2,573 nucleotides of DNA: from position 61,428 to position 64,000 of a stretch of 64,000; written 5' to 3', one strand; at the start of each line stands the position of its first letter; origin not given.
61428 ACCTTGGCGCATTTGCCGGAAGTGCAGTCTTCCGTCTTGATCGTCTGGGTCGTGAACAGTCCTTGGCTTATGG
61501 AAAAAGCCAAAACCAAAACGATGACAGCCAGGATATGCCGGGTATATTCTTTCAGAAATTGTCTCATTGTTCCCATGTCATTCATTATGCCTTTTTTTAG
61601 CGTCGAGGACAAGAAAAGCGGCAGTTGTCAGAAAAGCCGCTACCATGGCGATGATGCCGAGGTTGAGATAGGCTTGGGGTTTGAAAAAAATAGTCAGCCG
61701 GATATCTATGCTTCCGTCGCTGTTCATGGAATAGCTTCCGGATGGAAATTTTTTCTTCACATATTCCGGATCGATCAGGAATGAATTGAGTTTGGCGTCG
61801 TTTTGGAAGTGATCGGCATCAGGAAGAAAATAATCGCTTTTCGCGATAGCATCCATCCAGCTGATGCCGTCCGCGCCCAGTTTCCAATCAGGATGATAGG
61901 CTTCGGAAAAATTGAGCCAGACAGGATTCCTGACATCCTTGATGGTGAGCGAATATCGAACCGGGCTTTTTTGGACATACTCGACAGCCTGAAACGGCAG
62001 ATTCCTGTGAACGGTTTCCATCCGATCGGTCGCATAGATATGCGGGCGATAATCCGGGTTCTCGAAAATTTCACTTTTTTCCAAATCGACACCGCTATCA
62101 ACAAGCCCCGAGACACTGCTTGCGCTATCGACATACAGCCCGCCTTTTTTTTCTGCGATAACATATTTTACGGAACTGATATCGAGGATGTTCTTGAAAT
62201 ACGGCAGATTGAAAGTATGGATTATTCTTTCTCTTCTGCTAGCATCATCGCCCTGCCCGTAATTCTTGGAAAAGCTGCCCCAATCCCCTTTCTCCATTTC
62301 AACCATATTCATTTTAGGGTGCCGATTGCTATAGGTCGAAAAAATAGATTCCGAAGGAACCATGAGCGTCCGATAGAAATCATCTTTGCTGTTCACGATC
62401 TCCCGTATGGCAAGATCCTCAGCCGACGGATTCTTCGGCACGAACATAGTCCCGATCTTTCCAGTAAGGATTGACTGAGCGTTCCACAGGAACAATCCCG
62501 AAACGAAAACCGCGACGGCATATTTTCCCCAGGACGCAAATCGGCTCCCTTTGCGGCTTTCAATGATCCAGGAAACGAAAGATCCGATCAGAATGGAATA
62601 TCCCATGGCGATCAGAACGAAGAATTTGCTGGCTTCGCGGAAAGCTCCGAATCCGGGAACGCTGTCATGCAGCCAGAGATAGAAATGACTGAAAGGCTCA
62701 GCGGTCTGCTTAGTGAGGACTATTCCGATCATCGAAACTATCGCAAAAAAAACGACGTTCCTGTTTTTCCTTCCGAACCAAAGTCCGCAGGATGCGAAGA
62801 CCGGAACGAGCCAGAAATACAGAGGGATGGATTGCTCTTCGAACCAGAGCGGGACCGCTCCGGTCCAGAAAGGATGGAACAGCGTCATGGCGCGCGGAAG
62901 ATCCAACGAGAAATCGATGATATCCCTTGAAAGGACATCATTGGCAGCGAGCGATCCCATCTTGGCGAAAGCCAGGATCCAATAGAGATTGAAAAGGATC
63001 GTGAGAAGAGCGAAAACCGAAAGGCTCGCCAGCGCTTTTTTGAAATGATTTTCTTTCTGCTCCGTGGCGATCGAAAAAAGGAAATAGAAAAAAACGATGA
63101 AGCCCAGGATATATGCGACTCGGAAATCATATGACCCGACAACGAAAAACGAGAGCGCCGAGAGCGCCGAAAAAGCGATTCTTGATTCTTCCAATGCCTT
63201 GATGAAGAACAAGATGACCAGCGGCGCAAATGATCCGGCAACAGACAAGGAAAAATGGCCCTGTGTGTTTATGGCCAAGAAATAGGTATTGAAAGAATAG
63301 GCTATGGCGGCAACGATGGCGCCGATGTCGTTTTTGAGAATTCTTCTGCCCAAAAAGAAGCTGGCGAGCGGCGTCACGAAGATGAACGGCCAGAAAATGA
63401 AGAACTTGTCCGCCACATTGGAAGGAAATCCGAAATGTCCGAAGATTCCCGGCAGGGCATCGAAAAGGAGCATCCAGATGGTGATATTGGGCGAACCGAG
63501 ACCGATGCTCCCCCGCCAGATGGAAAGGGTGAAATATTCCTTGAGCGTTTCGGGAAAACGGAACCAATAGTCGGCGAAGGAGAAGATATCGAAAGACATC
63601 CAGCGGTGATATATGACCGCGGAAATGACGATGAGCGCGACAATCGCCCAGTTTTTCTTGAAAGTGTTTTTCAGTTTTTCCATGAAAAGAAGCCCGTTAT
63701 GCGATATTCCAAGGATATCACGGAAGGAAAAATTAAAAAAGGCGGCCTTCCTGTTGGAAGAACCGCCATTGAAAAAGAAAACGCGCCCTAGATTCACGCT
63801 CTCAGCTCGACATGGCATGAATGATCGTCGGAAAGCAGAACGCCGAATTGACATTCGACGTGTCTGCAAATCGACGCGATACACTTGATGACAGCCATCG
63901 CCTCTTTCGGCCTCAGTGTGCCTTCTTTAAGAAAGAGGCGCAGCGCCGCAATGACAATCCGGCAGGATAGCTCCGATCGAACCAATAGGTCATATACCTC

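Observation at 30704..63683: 33 kb envelope glycosylation supercluster built around lipid-linked monosaccharide donors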

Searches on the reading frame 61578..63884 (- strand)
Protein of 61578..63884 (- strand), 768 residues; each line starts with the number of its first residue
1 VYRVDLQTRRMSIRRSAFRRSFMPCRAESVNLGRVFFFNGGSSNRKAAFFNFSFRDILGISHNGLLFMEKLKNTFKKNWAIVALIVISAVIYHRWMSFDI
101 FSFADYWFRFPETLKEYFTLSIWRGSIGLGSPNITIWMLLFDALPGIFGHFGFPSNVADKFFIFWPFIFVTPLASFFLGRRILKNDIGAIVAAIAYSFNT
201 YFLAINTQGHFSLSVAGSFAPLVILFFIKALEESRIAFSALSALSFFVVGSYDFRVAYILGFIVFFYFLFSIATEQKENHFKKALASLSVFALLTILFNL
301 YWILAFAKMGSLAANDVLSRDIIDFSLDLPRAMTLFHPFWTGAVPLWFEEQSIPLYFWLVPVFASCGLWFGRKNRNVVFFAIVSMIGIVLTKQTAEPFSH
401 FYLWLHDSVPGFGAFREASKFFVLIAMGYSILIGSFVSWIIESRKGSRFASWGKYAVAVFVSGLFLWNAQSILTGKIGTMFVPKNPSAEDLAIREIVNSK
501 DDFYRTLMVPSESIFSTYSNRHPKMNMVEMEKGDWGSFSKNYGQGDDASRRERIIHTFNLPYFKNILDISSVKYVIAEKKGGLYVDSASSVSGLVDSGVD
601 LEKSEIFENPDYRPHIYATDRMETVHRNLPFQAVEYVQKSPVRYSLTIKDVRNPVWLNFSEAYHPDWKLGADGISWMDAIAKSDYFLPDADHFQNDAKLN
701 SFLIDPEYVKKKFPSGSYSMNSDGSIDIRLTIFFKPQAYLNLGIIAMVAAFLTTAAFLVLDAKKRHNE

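Call 5: search_protein_families(library=pfam, proteins=[window:61578-63884:-], max_evalue=0.01)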
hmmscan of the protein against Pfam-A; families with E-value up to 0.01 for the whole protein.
window:61578-63884:- (768 aa): 0 families

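Call 7: search_protein_families(library=ncbifam, proteins=[window:61578-63884:-], max_evalue=0.01)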
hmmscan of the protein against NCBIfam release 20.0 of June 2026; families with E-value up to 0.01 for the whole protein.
window:61578-63884:- (768 aa): 1 family
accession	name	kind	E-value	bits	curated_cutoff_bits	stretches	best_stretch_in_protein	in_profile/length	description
NF053599.1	transp_MmpA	equivalog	1e-09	37.6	210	1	343-452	241-351/543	MmpA family trehalose lipid delivery protein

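Call 17: search_protein_families(library=pfam, proteins=[window:61578-63884:-], max_evalue=10)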
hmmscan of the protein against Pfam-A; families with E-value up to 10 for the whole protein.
window:61578-63884:- (768 aa): 1 family
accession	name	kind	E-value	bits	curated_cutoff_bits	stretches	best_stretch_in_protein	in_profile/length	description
PF23417.1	STING_TM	-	1.2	10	28.1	1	252-312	48-98/109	STING transmembrane domain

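Call 18: find_homologous_proteins(query=window:61578-63683:-)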
Query window:61578-63683:- (701 aa): 79 proteins with E <= 0.001 among 8000 candidates.
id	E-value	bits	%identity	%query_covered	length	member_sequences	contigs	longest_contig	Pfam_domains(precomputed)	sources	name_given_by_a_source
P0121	0.0e+0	1588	100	100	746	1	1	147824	-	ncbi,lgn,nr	ncbi:MAG: hypothetical protein HGB08_02095 [Candidatus Moranbacteria bacterium]|nr:hypothetical prot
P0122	0.0e+0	1213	75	100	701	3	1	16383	-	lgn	-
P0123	0.0e+0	1018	63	100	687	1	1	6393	-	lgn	-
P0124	1.9e-217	742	48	100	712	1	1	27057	-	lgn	-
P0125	1.2e-206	707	46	98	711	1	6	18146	-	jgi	-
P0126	2.4e-193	663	43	99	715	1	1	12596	-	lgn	-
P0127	2.9e-193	662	45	100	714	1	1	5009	-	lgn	-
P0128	1.2e-180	621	43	99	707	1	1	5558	-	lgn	-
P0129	3.8e-178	612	42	100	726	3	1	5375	-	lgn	-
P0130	2.3e-177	610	42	100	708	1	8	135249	-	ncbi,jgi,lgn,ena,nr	ncbi:MAG TPA: hypothetical protein DCS28_01305 [Candidatus Moranbacteria bacterium]|nr:hypothetical 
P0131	4.1e-173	596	41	100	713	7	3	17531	-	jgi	jgi:hypothetical protein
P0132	5.2e-173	595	41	100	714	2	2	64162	-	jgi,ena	jgi:hypothetical protein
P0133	1.8e-172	594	41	100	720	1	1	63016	-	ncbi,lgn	-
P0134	1.3e-170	587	42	100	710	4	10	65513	-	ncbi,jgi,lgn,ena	jgi:hypothetical protein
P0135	2.0e-166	574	41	99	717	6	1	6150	-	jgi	-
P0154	7.7e-132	459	34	98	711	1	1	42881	-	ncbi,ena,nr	ncbi:MAG TPA: hypothetical protein PLS49_00060 [Candidatus Woesebacteria bacterium]|nr:hypothetical 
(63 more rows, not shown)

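Call 21: search_solved_structures(query=A1, max_evalue=10)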
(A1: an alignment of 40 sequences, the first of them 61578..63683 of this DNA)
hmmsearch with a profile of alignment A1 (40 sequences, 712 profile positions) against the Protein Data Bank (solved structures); distinct sequences matched with E-value up to 10: 2.
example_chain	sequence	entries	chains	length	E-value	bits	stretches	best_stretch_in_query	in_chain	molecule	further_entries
1kan_A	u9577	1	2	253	1.4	10.2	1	576-648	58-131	KANAMYCIN NUCLEOTIDYLTRANSFERASE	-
1kny_A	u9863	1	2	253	1.4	10.1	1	576-648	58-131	KANAMYCIN NUCLEOTIDYLTRANSFERASE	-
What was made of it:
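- On AftD-type GT-C (701-aa protein): There is no Pfam hit (calls 5, 17) and no PDB sequence hit with the family profile (call 21).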

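Call 30: predict_structure(alignment_id=A1)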
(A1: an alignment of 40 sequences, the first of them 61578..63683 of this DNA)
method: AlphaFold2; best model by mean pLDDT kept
length: 701 residues; sequences in the alignment: 40
mean_pLDDT: 91.9   pTM: 0.90
mean pLDDT of the five models: 91.9, 91.1, 90.6, 90.3, 89.7
residues with pLDDT >= 90: 530; 70-90: 147; 50-70: 21; < 50: 3
segments of 3 or more residues with pLDDT < 50: 475-477
pLDDT, mean of each block of 10 residues (from residue 1): 88 96 94 92 94 92 91 90 95 95 98 97 98 90 92 98 95 98 95 96 93 94 97 93 65 69 91 85 90 97 96 97 87 88 86 93 98 82 87 95 88 90 94 94 92 95 90 63 88 94 97 86 92 91 96 96 95 95 97 96 91 86 95 97 92 95 96 96 98 93 79
secondary structure, 60 per line:
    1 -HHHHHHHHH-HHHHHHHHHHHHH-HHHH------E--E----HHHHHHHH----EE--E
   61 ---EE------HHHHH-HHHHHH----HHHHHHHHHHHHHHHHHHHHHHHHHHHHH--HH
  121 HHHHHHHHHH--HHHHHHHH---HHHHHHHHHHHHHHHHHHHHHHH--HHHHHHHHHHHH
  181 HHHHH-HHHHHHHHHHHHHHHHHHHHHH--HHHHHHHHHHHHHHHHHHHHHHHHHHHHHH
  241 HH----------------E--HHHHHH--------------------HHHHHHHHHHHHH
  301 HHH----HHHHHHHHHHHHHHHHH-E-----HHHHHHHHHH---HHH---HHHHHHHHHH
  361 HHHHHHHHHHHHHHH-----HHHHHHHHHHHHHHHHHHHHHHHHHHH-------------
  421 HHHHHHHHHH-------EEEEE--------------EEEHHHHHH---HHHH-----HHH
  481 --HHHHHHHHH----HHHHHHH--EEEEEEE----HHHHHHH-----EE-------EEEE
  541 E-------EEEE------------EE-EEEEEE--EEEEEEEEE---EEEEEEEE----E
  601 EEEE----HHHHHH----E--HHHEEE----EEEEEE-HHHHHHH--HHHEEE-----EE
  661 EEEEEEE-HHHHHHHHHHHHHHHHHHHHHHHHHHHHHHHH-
elements in order (helices of 4 or more, strands of 3 or more residues): H2-10 H12-24 H26-29 H44-51 H72-76 H78-83 H88-116 H119-130 H133-140 H144-166 H169-185 H187-208 H211-242 H262-267 H288-303 H308-324 H332-341 H351-375 H381-407 H421-430 E438-442 E457-459 H460-465 H469-472 H483-491 H496-502 E505-511 H516-522 E537-541 E549-552 E568-573 E576-584 E588-595 E600-604 H609-614 E625-627 E632-637 H639-645 E651-653 E659-667 H669-700

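Call 46: find_encoding_contigs(protein=P0130, flank=10000, max_places=1)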
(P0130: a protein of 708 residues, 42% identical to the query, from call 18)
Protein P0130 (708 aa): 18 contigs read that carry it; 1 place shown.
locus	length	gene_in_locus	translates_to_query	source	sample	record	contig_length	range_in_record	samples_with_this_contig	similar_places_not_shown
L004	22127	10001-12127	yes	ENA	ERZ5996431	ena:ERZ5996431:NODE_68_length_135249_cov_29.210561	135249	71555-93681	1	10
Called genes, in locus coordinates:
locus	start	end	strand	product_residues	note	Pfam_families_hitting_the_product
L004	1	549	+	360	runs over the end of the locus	PF01370:Epimerase, PF04321:RmlD_sub_bind (weak), PF16363:GDP_Man_Dehyd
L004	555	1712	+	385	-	PF00534:Glycos_transf_1, PF13692:Glyco_trans_1_4, PF26337:Gtf3_C (weak), PF00534:Glycos_transf_1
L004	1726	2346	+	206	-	PF13489:Methyltransf_23, PF13847:Methyltransf_31, PF08241:Methyltransf_11, PF08242:Methyltransf_12 (weak), PF13649:Methyltransf_25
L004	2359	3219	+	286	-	PF01209:Ubie_methyltran, PF08003:Methyltransf_9 (weak), PF13489:Methyltransf_23, PF13847:Methyltransf_31, PF08241:Methyltransf_11, PF08242:Methyltransf_12, PF13649:Methyltransf_25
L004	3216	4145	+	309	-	PF00535:Glycos_transf_2, PF10111:Glyco_tranf_2_2, PF13641:Glyco_tranf_2_3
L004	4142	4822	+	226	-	PF01209:Ubie_methyltran (weak), PF13489:Methyltransf_23, PF08003:Methyltransf_9 (weak), PF13847:Methyltransf_31, PF08241:Methyltransf_11, PF08242:Methyltransf_12 (weak), PF13649:Methyltransf_25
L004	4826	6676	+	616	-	PF12481:DUF3700 (weak), PF13522:GATase_6, PF13537:GATase_7, PF00733:Asn_synthase, PF02540:NAD_synthase (weak)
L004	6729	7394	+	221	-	PF13489:Methyltransf_23, PF08242:Methyltransf_12, PF08241:Methyltransf_11, PF13847:Methyltransf_31 (weak)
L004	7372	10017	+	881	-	-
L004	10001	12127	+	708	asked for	-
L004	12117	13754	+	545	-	-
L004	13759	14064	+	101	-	-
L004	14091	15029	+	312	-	PF00535:Glycos_transf_2, PF10111:Glyco_tranf_2_2 (weak)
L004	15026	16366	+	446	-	PF01210:NAD_Gly3P_dh_N (weak), PF02558:ApbA (weak), PF03721:UDPG_MGDP_dh_N, PF03807:F420_oxidored (faint), PF00984:UDPG_MGDP_dh, PF03720:UDPG_MGDP_dh_C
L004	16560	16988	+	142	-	-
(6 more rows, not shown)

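Call 47: find_encoding_contigs(protein=P0154, flank=8000, max_places=1)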
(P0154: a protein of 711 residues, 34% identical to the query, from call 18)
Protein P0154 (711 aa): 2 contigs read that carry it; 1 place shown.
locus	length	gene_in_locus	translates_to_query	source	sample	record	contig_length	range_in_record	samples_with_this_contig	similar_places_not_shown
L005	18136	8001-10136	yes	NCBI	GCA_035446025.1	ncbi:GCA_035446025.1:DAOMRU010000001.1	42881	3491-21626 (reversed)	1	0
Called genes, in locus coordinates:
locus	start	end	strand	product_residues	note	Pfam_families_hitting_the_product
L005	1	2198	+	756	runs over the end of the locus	PF09586:YfhO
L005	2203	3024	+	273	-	PF00535:Glycos_transf_2, PF10111:Glyco_tranf_2_2, PF13506:Glyco_transf_21 (weak), PF13641:Glyco_tranf_2_3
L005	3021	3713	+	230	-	PF01209:Ubie_methyltran, PF13489:Methyltransf_23, PF08003:Methyltransf_9, PF02353:CMAS, PF13847:Methyltransf_31, PF08241:Methyltransf_11, PF08242:Methyltransf_12, PF13649:Methyltransf_25, +3 more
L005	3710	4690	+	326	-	PF00535:Glycos_transf_2, PF10111:Glyco_tranf_2_2 (weak), PF13641:Glyco_tranf_2_3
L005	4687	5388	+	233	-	PF01209:Ubie_methyltran, PF02353:CMAS, PF07021:MetW (weak), PF08241:Methyltransf_11, PF08242:Methyltransf_12, PF13489:Methyltransf_23, PF13649:Methyltransf_25, PF13847:Methyltransf_31, +2 more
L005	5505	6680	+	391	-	PF01041:DegT_DnrJ_EryC1, PF01053:Cys_Met_Meta_PP (weak)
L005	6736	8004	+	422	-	PF20706:GT4-conflict, PF00534:Glycos_transf_1, PF13692:Glyco_trans_1_4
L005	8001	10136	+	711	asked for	-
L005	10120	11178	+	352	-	-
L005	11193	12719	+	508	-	-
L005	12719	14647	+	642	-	-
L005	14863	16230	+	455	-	-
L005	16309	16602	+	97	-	PF02604:PhdYeFM_antitox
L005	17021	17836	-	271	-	PF00188:CAP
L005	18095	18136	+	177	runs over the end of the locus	PF13439:Glyco_transf_4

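Call 60: find_related_loci(query=A1, collection=genome_contigs, flank=7000)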
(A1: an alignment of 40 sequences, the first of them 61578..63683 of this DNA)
Query A1 (701 aa) in genome_contigs; peptide patterns used: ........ (x = any residue, [..] = any of these).
105 stretches matched a pattern; 74 encode a relative of the query (tblastn E <= 1e-3); 74 distinct loci.
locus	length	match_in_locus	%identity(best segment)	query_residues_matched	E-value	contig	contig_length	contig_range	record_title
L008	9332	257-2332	41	2-696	5e-179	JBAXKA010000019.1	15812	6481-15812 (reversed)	MAG: Candidatus Moraniibacteriota bacterium isolate ELA389 MAG389_19, whole genome shotgun sequence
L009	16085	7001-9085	42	2-701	1e-176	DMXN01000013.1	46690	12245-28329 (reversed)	MAG TPA_asm: Candidatus Moraniibacteriota bacterium isolate UBA11696 contig_1253, whole genome shotgun sequence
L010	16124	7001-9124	41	2-700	6e-173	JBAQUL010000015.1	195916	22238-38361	MAG: Candidatus Moraniibacteriota bacterium isolate MFD12006_ilm_asm_bin13 k127_132001, whole genome shotgun sequence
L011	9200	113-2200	41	3-701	1e-168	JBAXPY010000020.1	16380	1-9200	MAG: Candidatus Moraniibacteriota bacterium isolate ELA543 MAG543_20, whole genome shotgun sequence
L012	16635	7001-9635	39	2-698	1e-162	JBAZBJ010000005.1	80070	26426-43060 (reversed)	MAG: Parcubacteria group bacterium isolate SO_2017_GW1_11 NODE_1861_length_80070_cov_1.522185_OW334_2017, whole genome s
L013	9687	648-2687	38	25-685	2e-158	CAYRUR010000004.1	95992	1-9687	MAG TPA_asm: uncultured Gammaproteobacteria bacterium isolate SRP144015_co1_42 genome assembly, contig: NODE_118_length_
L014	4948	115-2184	37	4-692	4e-156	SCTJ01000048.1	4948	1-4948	MAG: Patescibacteria group bacterium isolate FW300_bin.57 FW300_bin.57-73357, whole genome shotgun sequence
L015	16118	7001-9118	37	2-697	5e-151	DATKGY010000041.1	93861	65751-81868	MAG TPA_asm: Patescibacteria group bacterium isolate SMAG_U14563 k141_66149, whole genome shotgun sequence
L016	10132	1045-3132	37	8-691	2e-149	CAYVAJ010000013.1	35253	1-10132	MAG TPA_asm: uncultured Gammaproteobacteria bacterium isolate SRP144015_co1_62 genome assembly, contig: NODE_638_length_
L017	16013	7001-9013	38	37-693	3e-144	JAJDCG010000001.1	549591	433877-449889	MAG: Candidatus Levyibacteriota bacterium isolate OFTM197 OFTM197_0, whole genome shotgun sequence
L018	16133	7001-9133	35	2-692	9e-142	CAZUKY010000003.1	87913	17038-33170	MAG TPA_asm: uncultured Gammaproteobacteria bacterium isolate SRP093185_co1_86 genome assembly, contig: NODE_74_length_8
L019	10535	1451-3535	35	14-698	4e-137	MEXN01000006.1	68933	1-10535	MAG: Candidatus Amesbacteria bacterium RIFCSPLOWO2_01_FULL_48_25 rifcsplowo2_01_scaffold_429, whole genome shotgun seque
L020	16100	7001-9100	36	4-677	3e-135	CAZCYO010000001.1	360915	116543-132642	MAG TPA_asm: uncultured Gammaproteobacteria bacterium isolate SRP278252_co1_715 genome assembly, contig: NODE_11_length_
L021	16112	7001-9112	33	6-692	5e-135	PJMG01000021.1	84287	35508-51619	MAG: Candidatus Levyibacteriota bacterium isolate Amazon_FNV_2010_10_8_1 contig_75_12646742_length_84287_multi_4_in_0_ou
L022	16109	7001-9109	37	8-697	1e-133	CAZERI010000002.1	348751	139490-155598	MAG TPA_asm: uncultured Gammaproteobacteria bacterium isolate SRP278252_co1_729 genome assembly, contig: NODE_14_length_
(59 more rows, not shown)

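Call 84: search_protein_representatives(alignment_id=A1)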
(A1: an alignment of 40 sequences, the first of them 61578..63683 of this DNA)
Query: 40 sequences, 712 profile positions. Proteins with E-value up to 0.001 (for the whole library): 12799; up to 1e-10: 7108; up to 1e-30: 2552. The best 150 are listed.
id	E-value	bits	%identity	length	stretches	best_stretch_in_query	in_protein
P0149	7.3e-279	943.3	-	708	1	4-708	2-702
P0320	6.9e-272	920.2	-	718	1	3-707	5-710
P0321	9.1e-267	903.3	-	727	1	1-706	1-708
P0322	7.4e-264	893.7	-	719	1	1-708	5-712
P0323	2.7e-263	891.8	-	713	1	5-711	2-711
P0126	4.5e-262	887.8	-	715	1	3-711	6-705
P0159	4.0e-260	881.4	-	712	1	1-710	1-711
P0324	4.5e-259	877.9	-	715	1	5-709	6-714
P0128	3.1e-257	871.8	-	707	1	3-710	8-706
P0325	3.2e-257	871.7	-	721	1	1-707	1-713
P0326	1.3e-256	869.7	-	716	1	6-707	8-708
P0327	2.8e-254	862.0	-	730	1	5-703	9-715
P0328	3.9e-254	861.6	-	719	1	4-711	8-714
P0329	2.4e-251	852.3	-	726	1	1-704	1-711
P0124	9.0e-250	847.1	-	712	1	6-710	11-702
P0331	3.7e-245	831.9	-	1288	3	9-658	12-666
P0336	1.3e-237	806.9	-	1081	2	4-564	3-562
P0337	5.0e-237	805.0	-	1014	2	4-570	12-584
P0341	1.1e-230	784.0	-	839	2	6-618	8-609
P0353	3.8e-223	759.1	-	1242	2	3-573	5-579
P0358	1.9e-220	750.2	-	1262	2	4-567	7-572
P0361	3.0e-217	739.6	-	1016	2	1-596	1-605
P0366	2.3e-215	733.4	-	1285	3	1-567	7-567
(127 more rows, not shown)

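Call 85: search_protein_families(library=pfam, proteins=[P0331, P0336, P0337, P0353, P0358, P0361, P0366, P0341], max_evalue=0.001)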
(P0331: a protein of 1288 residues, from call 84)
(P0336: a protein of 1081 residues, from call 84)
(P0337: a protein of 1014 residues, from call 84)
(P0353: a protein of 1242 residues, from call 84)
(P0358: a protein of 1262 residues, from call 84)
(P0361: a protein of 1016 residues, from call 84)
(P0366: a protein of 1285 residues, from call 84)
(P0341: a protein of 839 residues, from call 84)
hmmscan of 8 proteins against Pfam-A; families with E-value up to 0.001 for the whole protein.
P0331 (1288 aa): 1 family
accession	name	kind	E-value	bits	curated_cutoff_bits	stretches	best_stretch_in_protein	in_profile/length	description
PF11767.14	SET_assoc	-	3.5e-05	23.8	24.1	0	797-829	13-45/66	Histone lysine methyltransferase SET associated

P0336 (1081 aa): 0 families

P0337 (1014 aa): 1 family
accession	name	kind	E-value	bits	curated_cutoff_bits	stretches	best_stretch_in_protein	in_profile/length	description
PF02018.23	CBM_4_9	-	4e-07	30.9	25.9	1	697-826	1-131/136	Carbohydrate binding domain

P0353 (1242 aa): 1 family
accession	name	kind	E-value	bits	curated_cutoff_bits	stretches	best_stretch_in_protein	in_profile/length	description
PF02018.23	CBM_4_9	-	2.9e-08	34.6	25.9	1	737-863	3-130/136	Carbohydrate binding domain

P0358 (1262 aa): 1 family
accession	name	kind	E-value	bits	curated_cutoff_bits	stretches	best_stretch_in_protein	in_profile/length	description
PF02018.23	CBM_4_9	-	3e-11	44.3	25.9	1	943-1072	2-131/136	Carbohydrate binding domain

P0361 (1016 aa): 1 family
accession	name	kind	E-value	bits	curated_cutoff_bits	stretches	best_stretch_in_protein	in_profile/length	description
PF02018.23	CBM_4_9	-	0.00023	22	25.9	1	692-821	2-131/136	Carbohydrate binding domain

P0366 (1285 aa): 1 family
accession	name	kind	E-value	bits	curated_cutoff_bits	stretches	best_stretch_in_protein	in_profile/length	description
PF02018.23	CBM_4_9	-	0.00038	21.3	25.9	0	922-1051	1-130/136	Carbohydrate binding domain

P0341 (839 aa): 1 family
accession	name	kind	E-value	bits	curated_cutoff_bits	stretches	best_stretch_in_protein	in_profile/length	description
PF01476.26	LysM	-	1.3e-05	25.5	20.9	1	638-681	1-43/43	LysM domain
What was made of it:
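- Long members of the 701 family carry CBM_4_9 or LysM modules (calls 18, 85).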
